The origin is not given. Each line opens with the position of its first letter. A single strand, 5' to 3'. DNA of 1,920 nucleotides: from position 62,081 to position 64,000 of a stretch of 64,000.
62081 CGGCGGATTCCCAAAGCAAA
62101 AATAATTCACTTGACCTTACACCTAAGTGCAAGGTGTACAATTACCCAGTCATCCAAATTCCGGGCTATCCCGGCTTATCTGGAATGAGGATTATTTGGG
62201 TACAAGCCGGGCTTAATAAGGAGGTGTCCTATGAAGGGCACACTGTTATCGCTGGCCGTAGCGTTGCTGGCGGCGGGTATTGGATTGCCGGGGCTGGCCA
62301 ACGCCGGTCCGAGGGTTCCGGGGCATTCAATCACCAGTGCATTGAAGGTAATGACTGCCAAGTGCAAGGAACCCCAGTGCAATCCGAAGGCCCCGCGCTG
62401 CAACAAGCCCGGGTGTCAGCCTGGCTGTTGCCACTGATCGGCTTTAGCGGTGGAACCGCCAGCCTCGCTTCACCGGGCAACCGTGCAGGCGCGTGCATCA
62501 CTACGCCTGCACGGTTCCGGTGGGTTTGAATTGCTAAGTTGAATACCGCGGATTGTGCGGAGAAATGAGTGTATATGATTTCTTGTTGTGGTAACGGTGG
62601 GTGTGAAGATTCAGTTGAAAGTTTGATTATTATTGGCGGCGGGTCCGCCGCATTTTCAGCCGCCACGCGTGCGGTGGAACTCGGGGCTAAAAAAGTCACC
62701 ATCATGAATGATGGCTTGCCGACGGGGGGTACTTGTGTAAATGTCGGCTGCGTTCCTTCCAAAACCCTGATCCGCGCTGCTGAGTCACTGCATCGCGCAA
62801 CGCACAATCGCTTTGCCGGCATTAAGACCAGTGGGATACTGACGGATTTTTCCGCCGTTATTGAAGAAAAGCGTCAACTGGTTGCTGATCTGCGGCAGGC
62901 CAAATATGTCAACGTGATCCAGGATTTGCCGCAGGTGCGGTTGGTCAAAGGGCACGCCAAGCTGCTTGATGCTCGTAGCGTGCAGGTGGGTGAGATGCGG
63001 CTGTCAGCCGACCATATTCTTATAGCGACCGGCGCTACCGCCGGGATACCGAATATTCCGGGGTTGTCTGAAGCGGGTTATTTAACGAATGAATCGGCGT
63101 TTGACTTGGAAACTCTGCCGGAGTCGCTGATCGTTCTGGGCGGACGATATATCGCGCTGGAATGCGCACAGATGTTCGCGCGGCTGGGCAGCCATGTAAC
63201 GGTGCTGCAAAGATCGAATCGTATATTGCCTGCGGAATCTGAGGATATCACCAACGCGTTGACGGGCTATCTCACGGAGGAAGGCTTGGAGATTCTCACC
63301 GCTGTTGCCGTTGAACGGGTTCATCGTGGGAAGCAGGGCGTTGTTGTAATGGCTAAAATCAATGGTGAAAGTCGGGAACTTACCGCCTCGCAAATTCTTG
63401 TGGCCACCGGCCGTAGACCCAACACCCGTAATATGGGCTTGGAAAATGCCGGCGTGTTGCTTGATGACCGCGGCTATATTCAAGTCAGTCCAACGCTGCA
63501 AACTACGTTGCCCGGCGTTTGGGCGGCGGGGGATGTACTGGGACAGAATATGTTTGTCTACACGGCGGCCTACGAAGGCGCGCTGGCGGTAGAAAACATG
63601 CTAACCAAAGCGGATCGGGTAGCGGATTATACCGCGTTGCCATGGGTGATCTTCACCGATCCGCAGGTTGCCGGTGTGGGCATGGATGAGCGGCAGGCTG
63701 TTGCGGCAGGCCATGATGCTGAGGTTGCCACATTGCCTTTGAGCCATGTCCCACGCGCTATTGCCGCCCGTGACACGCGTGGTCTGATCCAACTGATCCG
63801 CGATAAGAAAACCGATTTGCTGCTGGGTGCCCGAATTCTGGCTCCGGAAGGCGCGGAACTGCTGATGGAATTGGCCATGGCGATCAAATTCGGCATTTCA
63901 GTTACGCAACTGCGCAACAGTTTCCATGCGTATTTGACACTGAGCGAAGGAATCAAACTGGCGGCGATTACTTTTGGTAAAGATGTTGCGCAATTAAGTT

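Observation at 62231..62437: Secreted Cys-rich mini-protein in the position where mer operons carry merT/merP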

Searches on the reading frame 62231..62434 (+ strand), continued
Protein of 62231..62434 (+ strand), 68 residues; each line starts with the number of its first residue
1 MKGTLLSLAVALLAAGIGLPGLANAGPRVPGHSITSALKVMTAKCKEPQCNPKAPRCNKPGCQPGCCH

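Call 38: search_protein_families(library=ncbifam, proteins=[L001:11811-12593:+, L001:12824-13249:+, L014:4795-5787:+], max_evalue=0.001)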
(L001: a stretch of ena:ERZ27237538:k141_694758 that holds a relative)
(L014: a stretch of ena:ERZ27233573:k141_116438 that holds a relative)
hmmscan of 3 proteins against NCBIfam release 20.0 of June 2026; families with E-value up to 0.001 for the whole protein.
L001:11811-12593:+ (261 aa): 14 families
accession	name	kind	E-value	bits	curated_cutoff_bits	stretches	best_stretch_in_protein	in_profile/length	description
NF045683.1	MerT_CopZ_Se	exception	1e-23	84.1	375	1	36-252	15-232/235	MerT/CopZ fusion-like heavy metal transport selenoprotein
NF033556.1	MerTP_fusion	equivalog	2.9e-20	72.7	180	2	172-247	109-185/186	mercuric transport protein MerTP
NF010314.2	PRK13751.2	equivalog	1.3e-15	57.5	150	1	40-135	14-111/116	mercuric ion transporter MerT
NF010311.1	PRK13748.1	subfamily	7.9e-12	44.8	600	1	187-254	3-70/560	mercury(II) reductase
NF047957.1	CopZ_AFE_1862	equivalog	1.3e-10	41.6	85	1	188-247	4-61/62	CopZ family metallochaperone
NF033794.2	chaper_CopZ_Eh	exception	3.2e-10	40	95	1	187-249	4-67/68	copper chaperone CopZ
NF041115.1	UxxU_metal_bind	equivalog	2.4e-09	37.2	95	1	188-238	9-55/74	metal-binding (seleno)protein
NF008262.1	PRK11033.1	equivalog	1.1e-07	30.7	1005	1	165-255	23-112/731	zinc/cadmium/mercury/lead-transporting ATPase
NF033795.1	chaper_CopZ_Bs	exception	1.6e-06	28.2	91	1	188-226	5-43/66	copper chaperone CopZ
NF033775.1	P_type_ZntA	exception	1.6e-06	26.7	1240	1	160-248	25-112/732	Zn(II)/Cd(II)/Pb(II) translocating P-type ATPase ZntA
NF033560.1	merT_RC607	exception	1.6e-05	25.2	130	1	39-132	8-91/97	mercuric transport protein MerT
TIGR00003.1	TIGR00003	subfamily_domain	4.4e-05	23.6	62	1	187-245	4-63/66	copper ion binding protein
NF007952.0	PRK10671.1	equivalog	8.2e-05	20.9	1316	1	152-251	71-169/838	copper-exporting P-type ATPase CopA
TIGR02052.1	MerP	equivalog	0.00016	22.1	92.55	1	174-225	14-65/92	mercury resistance system periplasmic binding protein MerP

L001:12824-13249:+ (142 aa): 17 families
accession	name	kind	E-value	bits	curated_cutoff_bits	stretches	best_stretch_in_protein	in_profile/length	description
TIGR02051.1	MerR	equivalog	2.8e-28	98.7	150.85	1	8-133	2-124/124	mercury resistance transcriptional regulator MerR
NF007069.0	PRK09514.1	equivalog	6.7e-28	97.4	143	1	6-139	2-136/141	Zn(2+)-responsive transcriptional regulator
TIGR02044.1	CueR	equivalog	8.7e-25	87.2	147.4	1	7-133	2-126/127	Cu(I)-responsive transcriptional regulator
TIGR02043.1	ZntR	equivalog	1.6e-24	86.5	167.95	1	6-119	2-114/131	Zn(2+)-responsive transcriptional regulator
TIGR02047.1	CadR-PbrR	equivalog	1.6e-23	83.1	151.45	1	7-133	2-127/127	Cd(II)/Pb(II)-responsive transcriptional regulator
NF010315.0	PRK13752.1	subfamily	7.8e-22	77.9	261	1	7-139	9-138/144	mercury resistance transcriptional regulator MerR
NF007590.0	PRK10227.1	equivalog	9.7e-13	48.3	244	1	7-139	2-132/135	Cu(I)-responsive transcriptional regulator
TIGR02054.1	MerD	equivalog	4.9e-11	43.2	103.65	1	6-118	4-112/120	mercuric resistance transcriptional repressor MerD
NF041849.1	trans_regNmlR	equivalog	1.1e-10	41.6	175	1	7-112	2-105/117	stress response transcriptional regulator NmlR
TIGR01950.1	SoxR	equivalog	1.8e-10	40.8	116.9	1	7-134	3-127/142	redox-sensitive transcriptional activator SoxR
NF047375.1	HeatShock_HspR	equivalog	6.7e-10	38.8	105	1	6-75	4-73/92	heat shock protein transcriptional repressor HspR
NF053782.1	ChlnTransRegdde3219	equivalog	6.9e-09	35.6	450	1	4-74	5-75/278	choline utilization transcriptional activator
NF050798.1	TF_FtsR_Actino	equivalog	3.2e-08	33.9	150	1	17-74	17-74/223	transcriptional regulator FtsR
NF033783.1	coreg_MerD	equivalog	5.9e-07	29.9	170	1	6-99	4-100/121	mercury resistance co-regulator MerD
NF047377.1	heat_HspR_dupli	exception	7.6e-06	25.6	300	1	8-72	129-193/214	heat shock protein transcriptional repressor HspR, fused homodimer type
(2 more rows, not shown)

L014:4795-5787:+ (331 aa): 15 families
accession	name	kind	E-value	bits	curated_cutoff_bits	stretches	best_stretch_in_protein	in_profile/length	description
NF002854.0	PRK03147.1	subfamily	4.2e-22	78.9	170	1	84-192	57-161/176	thiol-disulfide oxidoreductase ResA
TIGR00385.1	dsbE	subfamily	5.3e-13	48.9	123.15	1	86-191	60-158/173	DsbE family thiol:disulfide interchange protein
NF041202.1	StoA_CxxC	exception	4.1e-12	46.3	210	1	67-189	31-150/163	endospore biogenesis thiol-disulfide oxidoreductase StoA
NF011941.0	PRK15412.1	equivalog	2.5e-11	43.5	359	1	88-196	67-168/185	thiol:disulfide interchange protein DsbE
NF047696.1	ThlDiSintTplARhiz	equivalog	1.4e-10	41.3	230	1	79-191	87-201/219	thiol:disulfide interchange protein TlpA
NF041054.1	WAxxUGC_long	equivalog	8.6e-09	35.1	300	1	81-221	96-233/354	ResA-like WAxxUGC motif-containing protein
NF041115.1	UxxU_metal_bind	equivalog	4.9e-07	29.8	95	1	234-272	8-46/74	metal-binding (seleno)protein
NF047957.1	CopZ_AFE_1862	equivalog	5.2e-07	30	85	1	235-277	4-46/62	CopZ family metallochaperone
NF010625.0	PRK14018.1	equivalog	9.7e-07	27.7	522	1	90-191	57-160/521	bifunctional peptide-methionine (S)-S-oxide reductase MsrA/peptide-methionine (R)-S-oxide reductase MsrB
TIGR01068.1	thioredoxin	equivalog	2.9e-06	27.4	96.8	1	89-121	14-46/101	thioredoxin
NF033556.1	MerTP_fusion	equivalog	3.7e-06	26.7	180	1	216-273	107-163/186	mercuric transport protein MerTP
NF010311.1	PRK13748.1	subfamily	9.2e-05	21.5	600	1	235-276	4-45/560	mercury(II) reductase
NF033795.1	chaper_CopZ_Bs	exception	0.00028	21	91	1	235-273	5-43/66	copper chaperone CopZ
NF008262.1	PRK11033.1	equivalog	0.00037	19.1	1005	1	217-275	30-86/731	zinc/cadmium/mercury/lead-transporting ATPase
NF007952.0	PRK10671.1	equivalog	0.00084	17.6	1316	0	201-276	75-149/838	copper-exporting P-type ATPase CopA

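Call 39: search_protein_representatives(alignment_id=A4)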
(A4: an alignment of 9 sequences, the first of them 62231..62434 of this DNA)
Query: 9 sequences, 74 profile positions. Proteins with E-value up to 0.001 (for the whole library): 11; up to 1e-10: 6; up to 1e-30: 0. The best 11 are listed.
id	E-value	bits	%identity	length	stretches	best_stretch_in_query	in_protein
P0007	2.0e-29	118.1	-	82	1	1-74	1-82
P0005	6.0e-28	113.3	-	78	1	1-74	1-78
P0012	4.9e-25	104.0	-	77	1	1-74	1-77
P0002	1.1e-21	93.2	-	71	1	1-64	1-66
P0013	7.7e-15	71.3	-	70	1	1-74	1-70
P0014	3.6e-13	66.0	-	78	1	1-74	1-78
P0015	2.1e-05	41.1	-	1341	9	6-52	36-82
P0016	4.0e-05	40.2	-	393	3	13-68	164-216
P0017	5.4e-05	39.8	-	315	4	47-71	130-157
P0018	7.8e-05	39.3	-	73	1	1-68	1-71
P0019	7.4e-04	36.1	-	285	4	20-71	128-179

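Call 41: find_encoding_contigs(protein=P0018, flank=4000, max_places=2)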
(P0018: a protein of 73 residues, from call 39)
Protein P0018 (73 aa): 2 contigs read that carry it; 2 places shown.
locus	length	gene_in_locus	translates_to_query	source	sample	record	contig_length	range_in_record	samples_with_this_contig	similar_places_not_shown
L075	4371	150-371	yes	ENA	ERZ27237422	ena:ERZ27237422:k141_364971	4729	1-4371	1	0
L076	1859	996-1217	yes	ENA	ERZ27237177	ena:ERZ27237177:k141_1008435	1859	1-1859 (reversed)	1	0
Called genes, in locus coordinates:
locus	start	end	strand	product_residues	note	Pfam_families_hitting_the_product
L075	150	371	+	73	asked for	-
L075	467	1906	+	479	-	PF03486:HI0933_like (faint), PF07992:Pyr_redox_2, PF01134:GIDA (weak), PF13738:Pyr_redox_3, PF00070:Pyr_redox, PF02852:Pyr_redox_dim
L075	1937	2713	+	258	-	PF02411:MerT, PF00403:HMA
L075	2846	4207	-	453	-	PF16499:Melibiase_2, PF17801:Melibiase_C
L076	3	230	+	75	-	?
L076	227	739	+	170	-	PF00376:MerR, PF13411:MerR_1, PF09278:MerR-DNA-bind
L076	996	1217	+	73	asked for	-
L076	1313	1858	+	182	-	?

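Call 42: find_encoding_contigs(protein=P0014, flank=4000, max_places=2)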
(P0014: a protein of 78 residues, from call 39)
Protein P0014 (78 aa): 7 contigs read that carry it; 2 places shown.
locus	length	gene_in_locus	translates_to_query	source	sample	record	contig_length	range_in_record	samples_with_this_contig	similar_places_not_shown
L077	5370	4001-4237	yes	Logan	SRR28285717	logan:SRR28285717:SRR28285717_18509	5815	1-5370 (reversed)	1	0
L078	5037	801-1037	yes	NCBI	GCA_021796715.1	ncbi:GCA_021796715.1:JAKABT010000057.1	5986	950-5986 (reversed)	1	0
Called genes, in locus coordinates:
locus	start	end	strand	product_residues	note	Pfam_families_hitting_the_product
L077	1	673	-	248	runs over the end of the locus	-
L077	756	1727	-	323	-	PF14240:YHYH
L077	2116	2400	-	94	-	PF13490:zf-HC2 (weak)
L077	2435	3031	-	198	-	PF04542:Sigma70_r2, PF08281:Sigma70_r4_2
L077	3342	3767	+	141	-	PF00376:MerR, PF13411:MerR_1, PF09278:MerR-DNA-bind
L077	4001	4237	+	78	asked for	-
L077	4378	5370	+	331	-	?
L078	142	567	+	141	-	PF00376:MerR, PF13411:MerR_1, PF09278:MerR-DNA-bind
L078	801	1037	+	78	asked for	-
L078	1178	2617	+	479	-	PF03486:HI0933_like (faint), PF07992:Pyr_redox_2, PF13738:Pyr_redox_3, PF00070:Pyr_redox, PF02852:Pyr_redox_dim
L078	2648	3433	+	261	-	PF02411:MerT, PF00403:HMA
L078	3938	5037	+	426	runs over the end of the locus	PF00083:Sugar_tr, PF07690:MFS_1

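Call 52: predict_structure(alignment_id=A4)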
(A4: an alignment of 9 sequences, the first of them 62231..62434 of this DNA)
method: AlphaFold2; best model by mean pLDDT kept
length: 68 residues; sequences in the alignment: 9
mean_pLDDT: 54.3   pTM: 0.17
mean pLDDT of the five models: 54.3, 52.6, 51.4, 46.4, 43.3
residues with pLDDT >= 90: 0; 70-90: 0; 50-70: 51; < 50: 17
segments of 3 or more residues with pLDDT < 50: 23-28, 30-33
pLDDT, mean of each block of 10 residues (from residue 1): 57 56 48 49 54 58 58
secondary structure, 60 per line:
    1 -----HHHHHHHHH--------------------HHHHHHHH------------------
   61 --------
elements in order: H6-14 H35-42

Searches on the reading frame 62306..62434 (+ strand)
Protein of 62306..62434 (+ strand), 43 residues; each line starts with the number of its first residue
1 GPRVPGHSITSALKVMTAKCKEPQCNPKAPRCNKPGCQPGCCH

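Call 47: search_solved_structures(query=window:62306-62434:+, max_evalue=10, show_alignments=3)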
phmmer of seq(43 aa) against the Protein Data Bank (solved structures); distinct sequences matched with E-value up to 10: 0.

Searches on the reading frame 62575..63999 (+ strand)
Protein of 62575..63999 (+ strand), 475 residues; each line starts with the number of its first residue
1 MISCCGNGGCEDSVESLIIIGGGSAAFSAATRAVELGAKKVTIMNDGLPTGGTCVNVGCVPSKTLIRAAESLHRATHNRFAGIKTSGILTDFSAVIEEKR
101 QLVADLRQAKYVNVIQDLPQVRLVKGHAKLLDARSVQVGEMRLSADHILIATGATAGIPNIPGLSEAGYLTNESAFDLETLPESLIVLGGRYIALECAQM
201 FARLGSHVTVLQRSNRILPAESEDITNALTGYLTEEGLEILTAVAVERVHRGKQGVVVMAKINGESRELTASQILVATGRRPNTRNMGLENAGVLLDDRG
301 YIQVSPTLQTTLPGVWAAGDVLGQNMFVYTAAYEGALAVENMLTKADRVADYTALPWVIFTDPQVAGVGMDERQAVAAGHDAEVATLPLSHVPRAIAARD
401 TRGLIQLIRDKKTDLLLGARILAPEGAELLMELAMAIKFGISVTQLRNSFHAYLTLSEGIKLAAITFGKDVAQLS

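Call 6: search_protein_families(library=pfam, proteins=[window:62575-63999:+], max_evalue=1)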
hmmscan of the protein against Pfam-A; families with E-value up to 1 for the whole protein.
window:62575-63999:+ (475 aa): 13 families
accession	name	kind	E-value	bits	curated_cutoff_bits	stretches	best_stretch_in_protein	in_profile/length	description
PF07992.20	Pyr_redox_2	-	6.2e-63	213.4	26.1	1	16-335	2-291/291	Pyridine nucleotide-disulphide oxidoreductase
PF02852.28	Pyr_redox_dim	-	3.7e-28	98.3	25.3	1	356-463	2-109/110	Pyridine nucleotide-disulphide oxidoreductase, dimerisation domain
PF00070.33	Pyr_redox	-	8.1e-19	68.4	22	1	185-257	2-74/82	Pyridine nucleotide-disulphide oxidoreductase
PF13738.12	Pyr_redox_3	-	3.7e-13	49.8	30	1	18-319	1-305/305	Pyridine nucleotide-disulphide oxidoreductase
PF03486.20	HI0933_like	-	1.5e-07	31.6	50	1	192-307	77-190/244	HI0933-like protein Rossmann domain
PF01134.28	GIDA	-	2.5e-05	24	22.1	1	17-161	2-158/391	Glucose inhibited division protein A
PF12831.13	FAD_oxidored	-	0.00018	21.4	27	1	17-69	2-53/416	FAD dependent oxidoreductase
PF00890.30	FAD_binding_2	-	0.00025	20.8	20.4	2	17-54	2-38/414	FAD binding domain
PF01262.27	AlaDh_PNT_C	-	0.00063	19.7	23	1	17-44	31-57/214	Alanine dehydrogenase/PNT, C-terminal domain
PF01266.30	DAO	-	0.012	15.6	27.9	1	17-88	2-80/353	FAD dependent oxidoreductase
PF13434.12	Lys_Orn_oxgnase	-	0.066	12.8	21.3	0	133-229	134-237/339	L-lysine 6-monooxygenase/L-ornithine 5-monooxygenase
PF01946.23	Thi4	-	0.09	12.4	26.2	1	16-67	19-70/235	Thi4 family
PF13478.12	XdhC_C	-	0.13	13.2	29.7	0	185-242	1-45/125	XdhC Rossmann domain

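Call 7: search_protein_families(library=ncbifam, proteins=[window:62575-63999:+], max_evalue=1)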
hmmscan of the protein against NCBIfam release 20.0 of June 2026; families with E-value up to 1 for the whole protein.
window:62575-63999:+ (475 aa): 72 families (the best 25 are shown)
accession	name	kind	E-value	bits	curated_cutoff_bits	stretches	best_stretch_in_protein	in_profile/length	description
TIGR02053.1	MerA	equivalog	1.8e-155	518.5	454.45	1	17-475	3-461/465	mercury(II) reductase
NF010311.1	PRK13748.1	subfamily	3e-122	409.3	600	1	15-475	98-556/560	mercury(II) reductase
TIGR01350.1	lipoamide_DH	equivalog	2.8e-110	369.2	408.8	1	17-465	4-452/461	dihydrolipoyl dehydrogenase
NF004991.0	PRK06370.1-3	subfamily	2e-106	356.5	620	1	16-468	37-488/509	FAD-containing oxidoreductase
NF004992.0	PRK06370.1-4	equivalog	3.3e-104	348.9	629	1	18-460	8-448/459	FAD-containing oxidoreductase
NF004947.0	PRK06292.2-5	equivalog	1.3e-97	327.6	592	1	17-464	6-455/474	dihydrolipoyl dehydrogenase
NF004946.0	PRK06292.2-4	subfamily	7.4e-88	295.4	634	1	17-463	6-466/487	dihydrolipoyl dehydrogenase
NF004990.0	PRK06370.1-1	equivalog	1.1e-86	291.4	842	1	18-460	8-448/459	FAD-containing oxidoreductase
NF040477.1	chlor_oxi_RclA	equivalog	1.4e-85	287.7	740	1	18-460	7-433/441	reactive chlorine resistance oxidoreductase RclA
NF004776.0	PRK06116.1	equivalog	7.6e-84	282.3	480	1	17-447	7-433/450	glutathione-disulfide reductase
NF004939.0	PRK06292.1-1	equivalog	6e-81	272.5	435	1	16-463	7-454/476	dihydrolipoyl dehydrogenase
NF004943.0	PRK06292.2-1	equivalog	9.6e-81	271.9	432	1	17-467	6-455/456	dihydrolipoyl dehydrogenase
NF041853.1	hythiocyan_redase_MerA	equivalog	6.2e-80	269.2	650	1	17-459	6-433/440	hypothiocyanous acid reductase MerA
NF005884.0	PRK07846.1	equivalog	8.1e-79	265.4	501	1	17-447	6-430/454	mycothione reductase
TIGR01424.1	gluta_reduc_2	equivalog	2.2e-77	260.6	606.05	1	17-447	5-429/446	glutathione-disulfide reductase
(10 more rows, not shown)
